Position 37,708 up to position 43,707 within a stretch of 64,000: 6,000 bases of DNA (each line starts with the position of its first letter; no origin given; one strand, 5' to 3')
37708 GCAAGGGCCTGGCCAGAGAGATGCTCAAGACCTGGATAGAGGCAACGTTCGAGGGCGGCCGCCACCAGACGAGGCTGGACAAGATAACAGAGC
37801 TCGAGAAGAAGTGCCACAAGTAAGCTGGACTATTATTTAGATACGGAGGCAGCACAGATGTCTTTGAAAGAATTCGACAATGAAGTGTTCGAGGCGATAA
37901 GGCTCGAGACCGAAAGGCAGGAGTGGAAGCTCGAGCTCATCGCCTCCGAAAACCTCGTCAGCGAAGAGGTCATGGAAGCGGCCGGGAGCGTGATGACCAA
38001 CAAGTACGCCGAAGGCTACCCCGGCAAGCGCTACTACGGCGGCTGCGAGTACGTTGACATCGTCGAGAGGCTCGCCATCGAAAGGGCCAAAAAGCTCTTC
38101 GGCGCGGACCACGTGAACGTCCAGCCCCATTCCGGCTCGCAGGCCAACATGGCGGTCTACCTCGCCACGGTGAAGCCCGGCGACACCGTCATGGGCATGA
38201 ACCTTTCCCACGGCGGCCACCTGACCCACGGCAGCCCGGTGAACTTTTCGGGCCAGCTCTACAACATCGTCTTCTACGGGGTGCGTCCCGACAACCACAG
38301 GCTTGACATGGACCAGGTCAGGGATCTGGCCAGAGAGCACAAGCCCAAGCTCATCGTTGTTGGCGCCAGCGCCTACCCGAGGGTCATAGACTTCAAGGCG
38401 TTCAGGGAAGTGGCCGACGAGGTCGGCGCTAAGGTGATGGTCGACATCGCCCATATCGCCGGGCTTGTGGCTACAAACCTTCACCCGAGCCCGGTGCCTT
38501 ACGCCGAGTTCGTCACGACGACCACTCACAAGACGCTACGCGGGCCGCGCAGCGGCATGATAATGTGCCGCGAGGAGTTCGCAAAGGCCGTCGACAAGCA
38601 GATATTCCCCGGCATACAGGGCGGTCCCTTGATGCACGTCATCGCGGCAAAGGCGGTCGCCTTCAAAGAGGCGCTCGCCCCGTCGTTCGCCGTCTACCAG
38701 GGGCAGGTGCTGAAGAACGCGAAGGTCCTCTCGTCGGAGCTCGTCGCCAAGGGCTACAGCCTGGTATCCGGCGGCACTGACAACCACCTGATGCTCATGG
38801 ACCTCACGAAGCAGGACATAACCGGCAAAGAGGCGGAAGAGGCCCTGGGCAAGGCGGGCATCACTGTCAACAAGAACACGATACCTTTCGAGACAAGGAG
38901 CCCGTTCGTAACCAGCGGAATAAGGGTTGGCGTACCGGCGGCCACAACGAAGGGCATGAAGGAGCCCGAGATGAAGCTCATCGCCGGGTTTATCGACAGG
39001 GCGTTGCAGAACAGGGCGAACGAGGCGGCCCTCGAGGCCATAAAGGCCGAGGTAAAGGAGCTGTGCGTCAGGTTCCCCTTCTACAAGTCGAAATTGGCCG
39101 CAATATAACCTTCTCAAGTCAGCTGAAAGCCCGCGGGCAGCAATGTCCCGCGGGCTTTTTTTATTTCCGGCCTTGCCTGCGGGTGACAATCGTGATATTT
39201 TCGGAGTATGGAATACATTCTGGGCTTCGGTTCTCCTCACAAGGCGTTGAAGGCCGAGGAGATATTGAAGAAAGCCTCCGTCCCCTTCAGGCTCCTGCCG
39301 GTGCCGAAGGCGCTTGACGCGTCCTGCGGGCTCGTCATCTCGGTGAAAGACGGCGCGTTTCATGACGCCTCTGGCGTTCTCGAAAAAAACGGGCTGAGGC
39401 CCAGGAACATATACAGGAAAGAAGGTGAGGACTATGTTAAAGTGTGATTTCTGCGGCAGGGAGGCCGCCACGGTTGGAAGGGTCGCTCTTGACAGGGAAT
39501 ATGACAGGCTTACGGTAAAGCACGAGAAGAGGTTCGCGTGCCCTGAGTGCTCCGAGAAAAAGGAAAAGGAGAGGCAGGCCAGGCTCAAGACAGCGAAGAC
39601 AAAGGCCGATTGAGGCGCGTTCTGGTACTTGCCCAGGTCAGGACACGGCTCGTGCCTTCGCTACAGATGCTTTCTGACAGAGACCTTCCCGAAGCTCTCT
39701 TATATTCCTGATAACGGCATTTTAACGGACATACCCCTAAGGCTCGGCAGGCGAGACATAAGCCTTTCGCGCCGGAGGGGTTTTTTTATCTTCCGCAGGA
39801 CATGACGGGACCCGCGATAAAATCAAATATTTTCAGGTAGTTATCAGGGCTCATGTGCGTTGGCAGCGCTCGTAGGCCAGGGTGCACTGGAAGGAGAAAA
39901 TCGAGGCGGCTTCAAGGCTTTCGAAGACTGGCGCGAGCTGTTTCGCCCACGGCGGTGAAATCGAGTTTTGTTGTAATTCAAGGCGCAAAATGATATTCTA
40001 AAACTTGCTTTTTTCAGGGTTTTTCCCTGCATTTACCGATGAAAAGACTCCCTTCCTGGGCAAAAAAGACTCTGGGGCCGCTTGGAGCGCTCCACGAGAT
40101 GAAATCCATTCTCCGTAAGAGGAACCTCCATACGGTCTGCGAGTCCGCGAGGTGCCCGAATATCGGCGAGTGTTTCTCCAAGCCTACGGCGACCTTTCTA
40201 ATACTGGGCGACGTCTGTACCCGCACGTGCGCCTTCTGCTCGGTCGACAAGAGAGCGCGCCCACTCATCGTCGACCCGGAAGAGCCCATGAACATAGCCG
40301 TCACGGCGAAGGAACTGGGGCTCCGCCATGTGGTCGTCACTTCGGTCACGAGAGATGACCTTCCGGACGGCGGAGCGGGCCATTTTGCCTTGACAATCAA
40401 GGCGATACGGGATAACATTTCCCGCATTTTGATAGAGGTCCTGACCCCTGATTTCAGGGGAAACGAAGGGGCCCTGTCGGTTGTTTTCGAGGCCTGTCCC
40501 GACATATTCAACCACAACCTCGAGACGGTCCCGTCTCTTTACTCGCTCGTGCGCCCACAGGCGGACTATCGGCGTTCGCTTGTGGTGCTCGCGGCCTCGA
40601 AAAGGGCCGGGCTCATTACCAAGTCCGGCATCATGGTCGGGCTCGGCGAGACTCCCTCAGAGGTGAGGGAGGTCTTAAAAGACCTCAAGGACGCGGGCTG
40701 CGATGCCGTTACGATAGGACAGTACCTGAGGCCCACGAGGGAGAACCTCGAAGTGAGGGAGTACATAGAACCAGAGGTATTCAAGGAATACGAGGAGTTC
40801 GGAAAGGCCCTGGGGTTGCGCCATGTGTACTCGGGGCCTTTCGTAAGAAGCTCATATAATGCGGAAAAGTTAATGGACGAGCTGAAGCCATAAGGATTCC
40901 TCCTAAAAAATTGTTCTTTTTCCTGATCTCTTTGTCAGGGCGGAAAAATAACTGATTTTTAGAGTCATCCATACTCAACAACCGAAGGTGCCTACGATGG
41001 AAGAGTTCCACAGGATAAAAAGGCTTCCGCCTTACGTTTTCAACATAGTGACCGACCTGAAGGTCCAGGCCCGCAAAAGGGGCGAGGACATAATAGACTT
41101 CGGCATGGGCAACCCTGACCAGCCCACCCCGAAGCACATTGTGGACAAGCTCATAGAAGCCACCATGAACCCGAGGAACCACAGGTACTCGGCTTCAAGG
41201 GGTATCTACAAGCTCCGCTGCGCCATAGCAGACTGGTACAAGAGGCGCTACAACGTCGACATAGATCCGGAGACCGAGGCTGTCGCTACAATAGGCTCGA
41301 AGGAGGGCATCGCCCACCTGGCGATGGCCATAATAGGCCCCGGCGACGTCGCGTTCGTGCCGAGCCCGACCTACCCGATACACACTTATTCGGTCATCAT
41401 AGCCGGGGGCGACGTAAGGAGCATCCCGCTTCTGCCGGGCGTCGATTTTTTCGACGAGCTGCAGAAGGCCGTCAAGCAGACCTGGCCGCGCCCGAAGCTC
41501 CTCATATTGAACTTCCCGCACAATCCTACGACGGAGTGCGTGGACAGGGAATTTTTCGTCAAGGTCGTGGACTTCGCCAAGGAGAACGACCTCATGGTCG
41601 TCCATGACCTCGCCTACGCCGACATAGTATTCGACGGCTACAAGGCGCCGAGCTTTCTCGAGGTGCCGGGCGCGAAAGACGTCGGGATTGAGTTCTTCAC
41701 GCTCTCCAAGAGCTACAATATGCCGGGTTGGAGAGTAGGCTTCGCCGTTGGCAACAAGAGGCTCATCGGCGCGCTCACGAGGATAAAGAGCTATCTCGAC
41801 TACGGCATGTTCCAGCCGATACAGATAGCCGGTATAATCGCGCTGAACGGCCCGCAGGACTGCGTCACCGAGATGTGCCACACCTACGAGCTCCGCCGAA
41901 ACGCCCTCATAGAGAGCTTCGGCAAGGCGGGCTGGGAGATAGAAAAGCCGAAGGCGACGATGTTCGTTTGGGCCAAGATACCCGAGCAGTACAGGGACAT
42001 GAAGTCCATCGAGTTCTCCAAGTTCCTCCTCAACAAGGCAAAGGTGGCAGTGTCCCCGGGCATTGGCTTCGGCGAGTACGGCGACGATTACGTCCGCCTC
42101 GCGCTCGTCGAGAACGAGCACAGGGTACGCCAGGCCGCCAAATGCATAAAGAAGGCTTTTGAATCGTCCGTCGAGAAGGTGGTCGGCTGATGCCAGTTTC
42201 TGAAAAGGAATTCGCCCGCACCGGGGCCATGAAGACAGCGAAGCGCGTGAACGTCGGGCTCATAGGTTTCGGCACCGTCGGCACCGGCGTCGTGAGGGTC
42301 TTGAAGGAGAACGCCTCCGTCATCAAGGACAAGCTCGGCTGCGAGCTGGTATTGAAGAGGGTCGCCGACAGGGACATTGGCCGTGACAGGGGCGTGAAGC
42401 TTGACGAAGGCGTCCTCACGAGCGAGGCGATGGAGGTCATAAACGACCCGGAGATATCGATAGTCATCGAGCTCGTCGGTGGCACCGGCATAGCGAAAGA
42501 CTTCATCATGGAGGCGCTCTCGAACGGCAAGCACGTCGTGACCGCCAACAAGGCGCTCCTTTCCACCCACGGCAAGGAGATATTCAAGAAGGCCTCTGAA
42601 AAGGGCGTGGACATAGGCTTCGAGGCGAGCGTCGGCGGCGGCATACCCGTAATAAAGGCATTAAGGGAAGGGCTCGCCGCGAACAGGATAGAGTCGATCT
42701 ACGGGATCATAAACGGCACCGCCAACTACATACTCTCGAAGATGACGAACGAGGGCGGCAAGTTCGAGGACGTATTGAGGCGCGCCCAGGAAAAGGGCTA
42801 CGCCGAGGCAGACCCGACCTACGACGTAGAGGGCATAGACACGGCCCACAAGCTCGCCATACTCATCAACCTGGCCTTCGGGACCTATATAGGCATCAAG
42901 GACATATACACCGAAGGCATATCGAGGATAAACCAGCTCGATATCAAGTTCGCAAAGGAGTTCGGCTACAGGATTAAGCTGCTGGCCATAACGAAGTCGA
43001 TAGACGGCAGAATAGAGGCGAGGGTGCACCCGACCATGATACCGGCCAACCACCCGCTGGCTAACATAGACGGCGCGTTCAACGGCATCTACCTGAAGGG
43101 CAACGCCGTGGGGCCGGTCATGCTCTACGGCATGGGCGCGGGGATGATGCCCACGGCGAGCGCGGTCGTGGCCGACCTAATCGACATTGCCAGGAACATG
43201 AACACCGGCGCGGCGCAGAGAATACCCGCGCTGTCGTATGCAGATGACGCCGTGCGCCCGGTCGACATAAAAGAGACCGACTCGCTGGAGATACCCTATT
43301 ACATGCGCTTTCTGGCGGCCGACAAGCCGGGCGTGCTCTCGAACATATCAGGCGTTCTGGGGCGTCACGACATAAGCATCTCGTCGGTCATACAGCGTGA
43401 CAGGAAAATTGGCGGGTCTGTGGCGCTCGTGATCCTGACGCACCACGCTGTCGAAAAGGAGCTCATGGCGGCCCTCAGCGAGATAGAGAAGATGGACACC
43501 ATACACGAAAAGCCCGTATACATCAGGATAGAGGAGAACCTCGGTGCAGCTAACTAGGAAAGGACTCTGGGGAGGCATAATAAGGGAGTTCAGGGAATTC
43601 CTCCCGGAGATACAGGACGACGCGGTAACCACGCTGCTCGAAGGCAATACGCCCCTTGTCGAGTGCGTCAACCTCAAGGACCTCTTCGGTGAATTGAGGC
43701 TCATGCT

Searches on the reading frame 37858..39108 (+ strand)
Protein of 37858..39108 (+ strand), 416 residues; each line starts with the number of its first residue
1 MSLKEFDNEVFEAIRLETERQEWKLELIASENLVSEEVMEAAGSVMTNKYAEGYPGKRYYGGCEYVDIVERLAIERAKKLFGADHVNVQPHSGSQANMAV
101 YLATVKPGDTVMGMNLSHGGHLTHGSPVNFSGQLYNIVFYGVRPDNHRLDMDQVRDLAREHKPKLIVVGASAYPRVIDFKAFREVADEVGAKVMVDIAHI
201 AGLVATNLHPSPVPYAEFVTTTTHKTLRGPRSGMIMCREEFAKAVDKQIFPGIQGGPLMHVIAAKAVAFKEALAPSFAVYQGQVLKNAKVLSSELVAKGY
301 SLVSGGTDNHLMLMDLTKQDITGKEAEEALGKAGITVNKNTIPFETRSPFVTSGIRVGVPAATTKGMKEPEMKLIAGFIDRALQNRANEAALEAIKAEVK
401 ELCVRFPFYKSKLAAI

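Call 3: search_protein_families(library=pfam, proteins=[window:37858-39108:+])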
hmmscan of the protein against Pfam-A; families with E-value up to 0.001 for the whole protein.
window:37858-39108:+ (416 aa): 3 families
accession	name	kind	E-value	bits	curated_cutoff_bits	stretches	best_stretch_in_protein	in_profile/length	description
PF00464.25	SHMT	-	4e-171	569.5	27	1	3-379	1-399/399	Serine hydroxymethyltransferase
PF01212.27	Beta_elim_lyase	-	0.00017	21.5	27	1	74-240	38-214/288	Beta-eliminating lyase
PF01276.26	OKR_DC_1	-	0.00063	19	27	0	75-240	73-256/417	Orn/Lys/Arg decarboxylase, major domain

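Call 4: search_protein_families(library=ncbifam, proteins=[window:37858-39108:+])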
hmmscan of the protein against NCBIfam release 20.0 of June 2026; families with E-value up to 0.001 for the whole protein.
window:37858-39108:+ (416 aa): 8 families
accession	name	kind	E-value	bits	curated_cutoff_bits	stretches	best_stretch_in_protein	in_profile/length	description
NF000586.1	PRK00011.1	subfamily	1.2e-198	659.9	335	1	7-409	1-404/404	serine hydroxymethyltransferase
NF010094.0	PRK13580.1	equivalog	2e-135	452.2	735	2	110-391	170-453/496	glycine hydroxymethyltransferase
TIGR04506.1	F_threo_transal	equivalog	4.2e-30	105.1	650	1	59-405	65-400/609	fluorothreonine transaldolase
NF005394.0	PRK06939.1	equivalog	5.8e-06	25.3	460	1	173-365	187-377/397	glycine C-acetyltransferase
TIGR03576.1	pyridox_MJ0158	hypoth_equivalog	0.00016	20.9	304.45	1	150-247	124-226/346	TIGR03576 family pyridoxal phosphate-dependent enzyme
TIGR00858.1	bioF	equivalog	0.00032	19.6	426.45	1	91-305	88-300/365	8-amino-7-oxononanoate synthase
NF005047.0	PRK06460.1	equivalog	0.00053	19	501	1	33-199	7-169/376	hypothetical protein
NF047599.1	SerpalmtaseBetaP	equivalog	0.00078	18.2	500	0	75-364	94-375/394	serine palmitoyltransferase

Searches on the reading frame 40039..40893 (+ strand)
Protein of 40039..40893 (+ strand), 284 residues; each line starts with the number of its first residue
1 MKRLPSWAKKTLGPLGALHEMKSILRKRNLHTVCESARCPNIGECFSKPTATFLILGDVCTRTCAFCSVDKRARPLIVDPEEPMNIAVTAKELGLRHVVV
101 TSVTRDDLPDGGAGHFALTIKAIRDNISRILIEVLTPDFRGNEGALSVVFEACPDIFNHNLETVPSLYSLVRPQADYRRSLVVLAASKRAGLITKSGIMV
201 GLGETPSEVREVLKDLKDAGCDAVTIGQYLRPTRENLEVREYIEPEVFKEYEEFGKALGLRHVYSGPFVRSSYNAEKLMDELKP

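Call 3: search_protein_families(library=pfam, proteins=[window:40039-40893:+])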
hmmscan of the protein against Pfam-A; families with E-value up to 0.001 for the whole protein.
window:40039-40893:+ (284 aa): 2 families
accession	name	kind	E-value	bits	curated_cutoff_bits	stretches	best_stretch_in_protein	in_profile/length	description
PF04055.27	Radical_SAM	-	7.9e-23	81.9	29.5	1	55-216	2-166/166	Radical SAM superfamily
PF16881.10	LIAS_N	-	2.3e-08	34.8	27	1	2-39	59-96/96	N-terminal domain of lipoyl synthase of Radical_SAM family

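Call 4: search_protein_families(library=ncbifam, proteins=[window:40039-40893:+])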
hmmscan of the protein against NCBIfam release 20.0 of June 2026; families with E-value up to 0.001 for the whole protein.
window:40039-40893:+ (284 aa): 11 families
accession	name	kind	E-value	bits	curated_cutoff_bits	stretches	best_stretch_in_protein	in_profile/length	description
NF004019.1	PRK05481.1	subfamily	3.9e-116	387.3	203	1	5-281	2-279/286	lipoyl synthase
NF009544.0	PRK12928.1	subfamily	1.2e-115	385.9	210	1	2-279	18-297/300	lipoyl synthase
TIGR00510.1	lipA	equivalog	4e-113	377.7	310.25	1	2-280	15-295/302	lipoyl synthase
NF053790.1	LplA_LipA_fuse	exception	4.8e-107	359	800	1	4-277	333-605/606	bifunctional lipoate--protein ligase/lipoyl synthase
TIGR00433.2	bioB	equivalog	1.6e-10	40.7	225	1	59-245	50-237/307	biotin synthase BioB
TIGR03910.1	pyrrolys_PylB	equivalog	4.6e-06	25.8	348.2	1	52-230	58-239/347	methylornithine synthase PylB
NF006308.0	PRK08508.1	equivalog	9.5e-06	25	377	1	60-241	17-200/279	biotin synthase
TIGR03551.1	F420_cofH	equivalog_domain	1.8e-05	23.8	374.1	1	27-137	16-126/345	5-amino-6-(D-ribitylamino)uracil--L-tyrosine 4-hydroxyphenyl transferase CofH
TIGR00423.1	TIGR00423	subfamily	2.8e-05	23.5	260.25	1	57-137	12-92/310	CofH family radical SAM protein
NF053743.1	LipS2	equivalog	4.6e-05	23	270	0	47-72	20-45/292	LipS2 family lipoyl synthase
NF005609.0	PRK07360.1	equivalog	0.00029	19.7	426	0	28-137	39-149/374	7,8-didemethyl-8-hydroxy-5-deazariboflavin synthase subunit CofH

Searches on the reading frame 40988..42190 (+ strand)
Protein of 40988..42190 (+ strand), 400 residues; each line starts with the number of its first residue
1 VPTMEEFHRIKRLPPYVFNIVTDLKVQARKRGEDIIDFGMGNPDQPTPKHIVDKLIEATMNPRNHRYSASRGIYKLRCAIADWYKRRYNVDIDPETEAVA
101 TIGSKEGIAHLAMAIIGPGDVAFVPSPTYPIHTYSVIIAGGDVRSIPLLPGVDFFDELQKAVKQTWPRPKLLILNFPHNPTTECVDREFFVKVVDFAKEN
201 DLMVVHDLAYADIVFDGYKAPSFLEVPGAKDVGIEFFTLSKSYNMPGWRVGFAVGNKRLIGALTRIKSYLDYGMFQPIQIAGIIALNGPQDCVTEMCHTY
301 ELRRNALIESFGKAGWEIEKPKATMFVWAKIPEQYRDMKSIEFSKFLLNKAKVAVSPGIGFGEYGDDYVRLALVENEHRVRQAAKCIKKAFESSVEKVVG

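Call 3: search_protein_families(library=pfam, proteins=[window:40988-42190:+])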
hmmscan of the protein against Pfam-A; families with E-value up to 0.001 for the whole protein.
window:40988-42190:+ (400 aa): 1 family
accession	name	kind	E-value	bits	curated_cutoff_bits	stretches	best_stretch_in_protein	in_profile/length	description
PF00155.27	Aminotran_1_2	-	5.7e-59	200.6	19.7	1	34-384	2-358/361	Aminotransferase class I and II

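Call 4: search_protein_families(library=ncbifam, proteins=[window:40988-42190:+])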
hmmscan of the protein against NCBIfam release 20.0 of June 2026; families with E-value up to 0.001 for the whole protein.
window:40988-42190:+ (400 aa): 66 families (the best 25 are shown)
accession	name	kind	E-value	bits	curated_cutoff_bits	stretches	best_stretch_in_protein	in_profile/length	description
NF006033.0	PRK08175.1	equivalog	2.6e-203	675.5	647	1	3-393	6-396/407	alanine transaminase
NF006387.0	PRK08636.1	equivalog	2.7e-183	609.6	675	1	5-392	5-399/403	LL-diaminopimelate aminotransferase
NF006604.0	PRK09148.1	equivalog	2.6e-182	606.3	648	1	4-396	2-394/406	LL-diaminopimelate aminotransferase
NF006756.0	PRK09276.1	subfamily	7.9e-147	489.2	507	1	4-389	2-384/387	LL-diaminopimelate aminotransferase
TIGR03540.1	DapC_direct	equivalog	1.6e-142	475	593.25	1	8-389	4-382/383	LL-diaminopimelate aminotransferase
NF004611.0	PRK05942.1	equivalog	3.3e-128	428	628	1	5-390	7-389/394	aspartate aminotransferase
NF005977.0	PRK08068.1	subfamily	4.8e-124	414.5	494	1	4-389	3-385/391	transaminase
NF005613.0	PRK07366.1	equivalog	1.3e-117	393.1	486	1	8-390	5-387/391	LL-diaminopimelate aminotransferase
NF005815.0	PRK07681.1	equivalog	1.2e-111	373.6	545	1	4-391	3-386/399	LL-diaminopimelate aminotransferase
NF004937.0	PRK06290.1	equivalog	4.9e-87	292.3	585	1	24-373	33-382/410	LL-diaminopimelate aminotransferase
NF041364.1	GntC_guanitoxin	equivalog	7.4e-78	261.9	415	1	37-387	2-353/356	guanitoxin biosynthesis PLP-dependent (S)-gamma-hydroxy-L-arginine cyclodehydratase GntC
TIGR03537.1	DapC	equivalog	1e-61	208.9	453.6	1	35-385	2-345/350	succinyldiaminopimelate transaminase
NF005855.0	PRK07777.1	equivalog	4.3e-61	207.4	553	1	9-390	6-387/391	pyridoxal phosphate-dependent aminotransferase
NF005588.0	PRK07309.1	equivalog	3.3e-59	200.7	576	1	33-392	30-387/391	pyridoxal phosphate-dependent aminotransferase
NF041091.1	asp_aminotase_Arch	equivalog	1.4e-57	195.2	550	1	25-389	19-373/376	aspartate aminotransferase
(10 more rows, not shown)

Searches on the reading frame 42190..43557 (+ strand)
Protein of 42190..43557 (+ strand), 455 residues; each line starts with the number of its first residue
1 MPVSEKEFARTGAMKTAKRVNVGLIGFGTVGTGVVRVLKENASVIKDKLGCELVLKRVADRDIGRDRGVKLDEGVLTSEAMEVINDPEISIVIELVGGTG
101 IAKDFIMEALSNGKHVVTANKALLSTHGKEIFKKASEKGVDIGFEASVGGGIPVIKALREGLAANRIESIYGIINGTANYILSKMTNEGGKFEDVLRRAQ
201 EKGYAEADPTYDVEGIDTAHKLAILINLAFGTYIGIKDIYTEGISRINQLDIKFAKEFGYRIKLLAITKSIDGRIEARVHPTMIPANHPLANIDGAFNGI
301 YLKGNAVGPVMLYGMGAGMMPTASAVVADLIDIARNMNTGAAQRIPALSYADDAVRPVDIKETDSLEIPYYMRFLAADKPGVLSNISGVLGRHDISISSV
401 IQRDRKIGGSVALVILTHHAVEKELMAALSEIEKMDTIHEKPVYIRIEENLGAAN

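Call 3: search_protein_families(library=pfam, proteins=[window:42190-43557:+])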
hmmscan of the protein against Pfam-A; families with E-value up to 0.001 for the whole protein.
window:42190-43557:+ (455 aa): 5 families
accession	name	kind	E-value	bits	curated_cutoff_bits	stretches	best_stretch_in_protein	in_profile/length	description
PF00742.24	Homoserine_dh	-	5.7e-69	231.8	22.9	1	153-331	1-173/173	Homoserine dehydrogenase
PF03447.22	NAD_binding_3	-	4.5e-20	72.9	24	1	26-145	1-116/116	Homoserine dehydrogenase, NAD binding domain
PF01842.31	ACT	-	7.8e-11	42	27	1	371-433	2-65/66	ACT domain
PF22629.2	ACT_AHAS_ss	-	1.6e-06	28.6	27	1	375-439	4-66/67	AHAS small subunit-like ACT domain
PF01408.29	GFO_IDH_MocA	-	0.00049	21.2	24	0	20-118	1-91/120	Oxidoreductase family, NAD-binding Rossmann fold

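Call 4: search_protein_families(library=ncbifam, proteins=[window:42190-43557:+])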
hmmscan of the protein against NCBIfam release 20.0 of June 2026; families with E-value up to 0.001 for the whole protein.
window:42190-43557:+ (455 aa): 9 families
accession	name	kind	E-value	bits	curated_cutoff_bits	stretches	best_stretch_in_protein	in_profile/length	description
NF004976.0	PRK06349.1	subfamily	1.1e-166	555.2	205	1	18-449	3-428/430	homoserine dehydrogenase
NF004912.0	PRK06270.1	equivalog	2e-84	283.9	373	1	19-338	3-341/343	homoserine dehydrogenase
NF006235.0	PRK08374.1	equivalog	8.4e-54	182.9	451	1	19-337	2-332/336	homoserine dehydrogenase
NF005290.0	PRK06813.1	equivalog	1.2e-48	165.9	286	1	20-336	3-339/346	homoserine dehydrogenase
NF005002.0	PRK06392.1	equivalog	1.2e-34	119.8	296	1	18-331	2-322/329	homoserine dehydrogenase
NF006959.0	PRK09436.1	equivalog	2.2e-32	112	726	1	16-335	462-814/819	bifunctional aspartate kinase/homoserine dehydrogenase I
NF007003.0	PRK09466.1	subfamily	4.6e-21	74.9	582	1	14-336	453-809/810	bifunctional aspartate kinase/homoserine dehydrogenase II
NF053754.1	TrpY_fam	subfamily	1.5e-06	28.4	180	1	377-437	102-162/163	TrpY family transcription regulator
TIGR01327.1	PGDH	equivalog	4.2e-06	25.8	454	1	368-439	450-521/525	phosphoglycerate dehydrogenase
